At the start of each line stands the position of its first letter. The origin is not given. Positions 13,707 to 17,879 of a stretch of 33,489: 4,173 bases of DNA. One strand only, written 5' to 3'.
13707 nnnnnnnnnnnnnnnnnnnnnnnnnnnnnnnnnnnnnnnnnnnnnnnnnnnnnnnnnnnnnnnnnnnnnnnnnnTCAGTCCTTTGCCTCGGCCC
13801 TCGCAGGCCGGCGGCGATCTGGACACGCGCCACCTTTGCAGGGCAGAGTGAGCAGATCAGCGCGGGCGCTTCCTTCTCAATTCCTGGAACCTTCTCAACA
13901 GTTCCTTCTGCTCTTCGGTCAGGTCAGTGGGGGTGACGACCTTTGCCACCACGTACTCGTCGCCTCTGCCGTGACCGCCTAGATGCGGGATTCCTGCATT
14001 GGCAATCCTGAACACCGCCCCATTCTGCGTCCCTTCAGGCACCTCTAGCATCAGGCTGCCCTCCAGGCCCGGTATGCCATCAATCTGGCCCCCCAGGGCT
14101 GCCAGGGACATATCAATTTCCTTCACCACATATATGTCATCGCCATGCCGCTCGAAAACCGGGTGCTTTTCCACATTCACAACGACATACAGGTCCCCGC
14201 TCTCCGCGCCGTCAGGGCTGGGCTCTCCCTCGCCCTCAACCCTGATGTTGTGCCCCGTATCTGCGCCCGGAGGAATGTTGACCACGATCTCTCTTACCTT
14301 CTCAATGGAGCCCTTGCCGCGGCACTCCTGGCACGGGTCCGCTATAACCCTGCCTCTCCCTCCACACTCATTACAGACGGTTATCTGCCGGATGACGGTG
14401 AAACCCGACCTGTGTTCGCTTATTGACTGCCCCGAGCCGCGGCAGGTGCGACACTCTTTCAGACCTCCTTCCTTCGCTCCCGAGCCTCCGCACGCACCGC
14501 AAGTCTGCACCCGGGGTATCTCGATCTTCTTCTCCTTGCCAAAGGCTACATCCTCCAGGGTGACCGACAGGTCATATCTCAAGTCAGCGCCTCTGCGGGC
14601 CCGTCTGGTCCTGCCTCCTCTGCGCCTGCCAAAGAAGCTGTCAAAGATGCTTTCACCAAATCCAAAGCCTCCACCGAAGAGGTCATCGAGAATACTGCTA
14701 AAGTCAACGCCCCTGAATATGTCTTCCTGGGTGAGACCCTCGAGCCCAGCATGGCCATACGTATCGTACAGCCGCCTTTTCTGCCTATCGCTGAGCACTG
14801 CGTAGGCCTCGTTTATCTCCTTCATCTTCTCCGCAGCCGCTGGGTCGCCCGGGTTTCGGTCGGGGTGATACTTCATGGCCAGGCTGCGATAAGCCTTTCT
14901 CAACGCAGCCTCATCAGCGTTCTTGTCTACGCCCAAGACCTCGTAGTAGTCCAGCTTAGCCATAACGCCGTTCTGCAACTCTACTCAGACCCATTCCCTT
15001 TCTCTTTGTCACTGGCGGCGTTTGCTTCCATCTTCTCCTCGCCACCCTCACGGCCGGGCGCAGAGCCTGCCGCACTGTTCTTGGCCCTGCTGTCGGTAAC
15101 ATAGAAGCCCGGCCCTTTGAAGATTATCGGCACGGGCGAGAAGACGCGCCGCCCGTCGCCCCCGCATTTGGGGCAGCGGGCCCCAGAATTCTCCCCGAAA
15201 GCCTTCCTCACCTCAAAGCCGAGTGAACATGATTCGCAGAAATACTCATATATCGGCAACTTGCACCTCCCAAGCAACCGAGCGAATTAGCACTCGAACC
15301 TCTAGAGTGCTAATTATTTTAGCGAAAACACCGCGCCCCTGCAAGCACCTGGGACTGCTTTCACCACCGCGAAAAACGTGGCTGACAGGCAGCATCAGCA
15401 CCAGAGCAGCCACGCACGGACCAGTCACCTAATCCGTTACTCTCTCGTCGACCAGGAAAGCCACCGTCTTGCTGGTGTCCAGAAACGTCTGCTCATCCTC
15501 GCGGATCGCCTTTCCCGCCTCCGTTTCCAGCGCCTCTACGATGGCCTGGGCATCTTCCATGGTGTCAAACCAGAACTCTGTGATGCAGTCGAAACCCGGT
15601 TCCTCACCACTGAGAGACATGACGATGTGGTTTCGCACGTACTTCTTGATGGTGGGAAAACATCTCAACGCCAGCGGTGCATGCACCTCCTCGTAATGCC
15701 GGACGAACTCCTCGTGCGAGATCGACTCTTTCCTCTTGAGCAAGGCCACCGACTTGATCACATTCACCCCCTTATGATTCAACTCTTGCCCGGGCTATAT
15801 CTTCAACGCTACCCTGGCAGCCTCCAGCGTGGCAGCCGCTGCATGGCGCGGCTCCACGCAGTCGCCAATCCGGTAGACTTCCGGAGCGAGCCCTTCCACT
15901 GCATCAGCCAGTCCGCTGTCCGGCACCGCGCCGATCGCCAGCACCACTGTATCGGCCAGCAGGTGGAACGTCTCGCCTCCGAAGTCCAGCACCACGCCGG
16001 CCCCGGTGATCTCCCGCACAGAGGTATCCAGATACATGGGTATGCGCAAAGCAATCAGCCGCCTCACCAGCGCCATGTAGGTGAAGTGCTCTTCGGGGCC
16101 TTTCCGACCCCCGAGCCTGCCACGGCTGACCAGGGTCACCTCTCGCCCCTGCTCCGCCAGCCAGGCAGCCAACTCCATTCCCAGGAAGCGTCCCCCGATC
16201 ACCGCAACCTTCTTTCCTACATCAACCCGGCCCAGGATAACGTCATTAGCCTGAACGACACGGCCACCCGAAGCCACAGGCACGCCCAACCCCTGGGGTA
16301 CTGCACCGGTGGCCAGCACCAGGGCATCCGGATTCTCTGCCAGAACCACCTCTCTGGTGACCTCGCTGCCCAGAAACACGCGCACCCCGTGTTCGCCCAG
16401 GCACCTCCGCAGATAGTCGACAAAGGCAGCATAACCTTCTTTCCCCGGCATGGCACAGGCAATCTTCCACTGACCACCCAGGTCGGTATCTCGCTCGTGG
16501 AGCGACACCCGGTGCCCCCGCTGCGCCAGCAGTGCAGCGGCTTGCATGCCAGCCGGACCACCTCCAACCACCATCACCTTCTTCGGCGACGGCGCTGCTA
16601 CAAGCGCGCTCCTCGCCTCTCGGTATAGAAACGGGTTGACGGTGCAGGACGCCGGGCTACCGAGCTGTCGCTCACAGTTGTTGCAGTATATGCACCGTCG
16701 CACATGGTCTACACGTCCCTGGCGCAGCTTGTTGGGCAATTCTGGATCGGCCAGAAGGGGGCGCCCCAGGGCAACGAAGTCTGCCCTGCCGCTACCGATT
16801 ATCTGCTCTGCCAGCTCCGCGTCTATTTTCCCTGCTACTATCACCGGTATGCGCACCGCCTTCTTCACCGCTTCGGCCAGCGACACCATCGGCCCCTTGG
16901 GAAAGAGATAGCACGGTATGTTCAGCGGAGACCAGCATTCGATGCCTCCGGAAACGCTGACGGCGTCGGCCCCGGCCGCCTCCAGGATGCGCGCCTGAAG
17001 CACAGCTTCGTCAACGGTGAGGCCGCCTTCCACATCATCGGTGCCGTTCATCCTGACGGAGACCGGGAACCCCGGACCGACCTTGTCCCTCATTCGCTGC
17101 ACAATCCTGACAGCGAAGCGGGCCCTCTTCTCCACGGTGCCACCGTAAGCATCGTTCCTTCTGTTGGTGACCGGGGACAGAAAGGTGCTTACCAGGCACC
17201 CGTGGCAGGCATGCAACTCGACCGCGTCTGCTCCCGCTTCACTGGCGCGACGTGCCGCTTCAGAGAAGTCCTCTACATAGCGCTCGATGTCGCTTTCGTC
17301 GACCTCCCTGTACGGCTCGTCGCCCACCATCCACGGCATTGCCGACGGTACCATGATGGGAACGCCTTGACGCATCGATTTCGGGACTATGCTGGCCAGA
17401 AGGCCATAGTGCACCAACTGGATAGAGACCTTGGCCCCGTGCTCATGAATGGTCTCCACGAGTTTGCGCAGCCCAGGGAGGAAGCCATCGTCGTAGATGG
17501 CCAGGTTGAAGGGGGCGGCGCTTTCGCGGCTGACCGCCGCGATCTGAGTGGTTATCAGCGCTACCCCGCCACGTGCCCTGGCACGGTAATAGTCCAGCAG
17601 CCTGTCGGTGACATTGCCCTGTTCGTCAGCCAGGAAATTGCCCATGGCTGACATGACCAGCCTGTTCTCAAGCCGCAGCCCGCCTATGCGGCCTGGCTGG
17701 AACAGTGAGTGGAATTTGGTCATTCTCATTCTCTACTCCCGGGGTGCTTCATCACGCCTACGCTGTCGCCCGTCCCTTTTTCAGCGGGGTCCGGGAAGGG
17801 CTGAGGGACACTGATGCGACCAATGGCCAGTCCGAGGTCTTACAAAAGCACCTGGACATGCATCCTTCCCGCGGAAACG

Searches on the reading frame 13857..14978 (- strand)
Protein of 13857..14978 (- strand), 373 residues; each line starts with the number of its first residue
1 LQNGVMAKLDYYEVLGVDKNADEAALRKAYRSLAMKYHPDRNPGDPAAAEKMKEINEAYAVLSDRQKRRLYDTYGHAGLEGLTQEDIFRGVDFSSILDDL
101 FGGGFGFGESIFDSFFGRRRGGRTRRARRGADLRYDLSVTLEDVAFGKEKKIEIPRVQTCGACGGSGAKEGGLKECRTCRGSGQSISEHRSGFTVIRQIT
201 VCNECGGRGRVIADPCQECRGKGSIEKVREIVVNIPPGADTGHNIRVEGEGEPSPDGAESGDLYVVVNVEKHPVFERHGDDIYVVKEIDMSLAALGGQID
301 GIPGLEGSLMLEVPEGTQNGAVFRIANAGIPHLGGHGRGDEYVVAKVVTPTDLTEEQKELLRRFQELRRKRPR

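Call 7: search_protein_families(library=pfam, proteins=[window:13857-14978:-])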
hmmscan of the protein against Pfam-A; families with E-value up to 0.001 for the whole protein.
window:13857-14978:- (373 aa): 3 families
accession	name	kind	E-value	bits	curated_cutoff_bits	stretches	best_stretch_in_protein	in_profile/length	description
PF01556.23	DnaJ_C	-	3.3e-45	154.3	26.6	1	133-350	1-152/152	DnaJ C terminal domain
PF00226.36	DnaJ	-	2.2e-27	95.4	27.8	1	10-72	1-63/63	DnaJ domain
PF00684.25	DnaJ_CXXCXGXG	-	2.9e-13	50.3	32.7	1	160-223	1-65/65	DnaJ central domain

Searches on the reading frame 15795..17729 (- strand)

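Call 7: search_protein_families(library=pfam, proteins=[window:15795-17729:-])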
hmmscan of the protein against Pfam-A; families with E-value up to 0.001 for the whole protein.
window:15795-17729:- (644 aa): 13 families
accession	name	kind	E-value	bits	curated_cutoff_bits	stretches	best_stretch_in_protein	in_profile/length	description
PF00724.26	Oxidored_FMN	-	8.7e-69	232.8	27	1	8-341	1-341/342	NADH:flavin oxidoreductase / NADH oxidase family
PF07992.20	Pyr_redox_2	-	1.2e-25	91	26.1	1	383-610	1-246/291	Pyridine nucleotide-disulphide oxidoreductase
PF00070.33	Pyr_redox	-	9.8e-13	48.9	22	1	507-578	1-70/82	Pyridine nucleotide-disulphide oxidoreductase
PF13450.12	NAD_binding_8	-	1.6e-11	44.7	21.9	1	387-422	1-36/68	NAD(P)-binding Rossmann-like domain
PF13738.12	Pyr_redox_3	-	3.1e-10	40.2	30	1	469-607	127-273/305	Pyridine nucleotide-disulphide oxidoreductase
PF01266.30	DAO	-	1.5e-09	38.3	27.9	1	384-420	1-38/353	FAD dependent oxidoreductase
PF03486.20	HI0933_like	-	8.4e-08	32.4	50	1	384-423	2-41/244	HI0933-like protein Rossmann domain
PF12831.13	FAD_oxidored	-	3.2e-07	30.4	27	1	385-424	2-41/416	FAD dependent oxidoreductase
PF01494.25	FAD_binding_3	-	6.5e-07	29.3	22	1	384-415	3-34/349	FAD binding domain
PF01207.24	Dus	-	3e-06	27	20.4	1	153-336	66-231/311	Dihydrouridine synthase (Dus)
PF01134.28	GIDA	-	7.1e-06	25.8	22.1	1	384-417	1-34/391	Glucose inhibited division protein A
PF00890.30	FAD_binding_2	-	1.4e-05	24.9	20.4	1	385-423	2-40/414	FAD binding domain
PF02737.24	3HCDH_N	-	3e-05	24.4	22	0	384-416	1-33/180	3-hydroxyacyl-CoA dehydrogenase, NAD binding domain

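Call 19: search_protein_families(library=ncbifam, proteins=[window:15795-17729:-], max_evalue=0.01)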
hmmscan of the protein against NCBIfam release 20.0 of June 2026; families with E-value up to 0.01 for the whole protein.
window:15795-17729:- (644 aa): 116 families (the best 25 are shown)
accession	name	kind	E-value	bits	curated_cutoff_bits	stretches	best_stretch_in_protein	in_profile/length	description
TIGR03997.1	mycofact_OYE_2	equivalog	4.5e-143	478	793.15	1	9-644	2-645/645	mycofactocin system FadH/OYE family oxidoreductase 2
NF041087.1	bile_acid_BaiCD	equivalog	1.4e-139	466.1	825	1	6-644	1-642/642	bile acid Fe-S flavoenzyme BaiCD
NF045599.1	bili_reduct_long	exception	3.3e-114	382.5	750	1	9-641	1-638/641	bilirubin reductase, long form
NF006101.0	PRK08255.1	equivalog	1.3e-68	231.8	1078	1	7-330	397-725/768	bifunctional salicylyl-CoA 5-hydroxylase/oxidoreductase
TIGR03996.1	mycofact_OYE_1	hypoth_equivalog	1.7e-68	231.7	627.9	1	14-638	7-630/633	mycofactocin system FadH/OYE family oxidoreductase 1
NF010047.0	PRK13523.1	equivalog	7.1e-62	209.4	431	1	8-334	4-319/339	NADPH dehydrogenase NamA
NF045592.1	bili_reduct_N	equivalog_domain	6.6e-57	193.3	425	1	9-353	2-349/363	bilirubin reductase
NF007899.0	PRK10605.1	subfamily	3.9e-37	128.3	403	2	7-213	4-222/365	N-ethylmaleimide reductase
NF009410.0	PRK12771.1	subfamily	6.9e-16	57.9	516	1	377-494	133-252/566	NAD(P)-binding protein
TIGR01350.1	lipoamide_DH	equivalog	5.3e-15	55.1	408.8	2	466-604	131-270/461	dihydrolipoyl dehydrogenase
TIGR01317.1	GOGAT_sm_gam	subfamily_domain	7.7e-12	44.8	447.7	1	382-477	143-239/485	glutamate synthase small subunit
NF005560.0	PRK07233.1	equivalog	2.8e-11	42.9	252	1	384-419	2-37/435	hypothetical protein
NF041682.1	ant_diox_AndAa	equivalog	1.4e-10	40.5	650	1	492-611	132-251/406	anthranilate 1,2-dioxygenase system ferredoxin--NAD(+) reductase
TIGR02053.1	MerA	equivalog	6.6e-10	38.6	454.45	1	467-601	130-266/465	mercury(II) reductase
TIGR03385.1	CoA_CoA_reduc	equivalog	8.3e-10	38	578.8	1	465-610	102-252/439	CoA-disulfide reductase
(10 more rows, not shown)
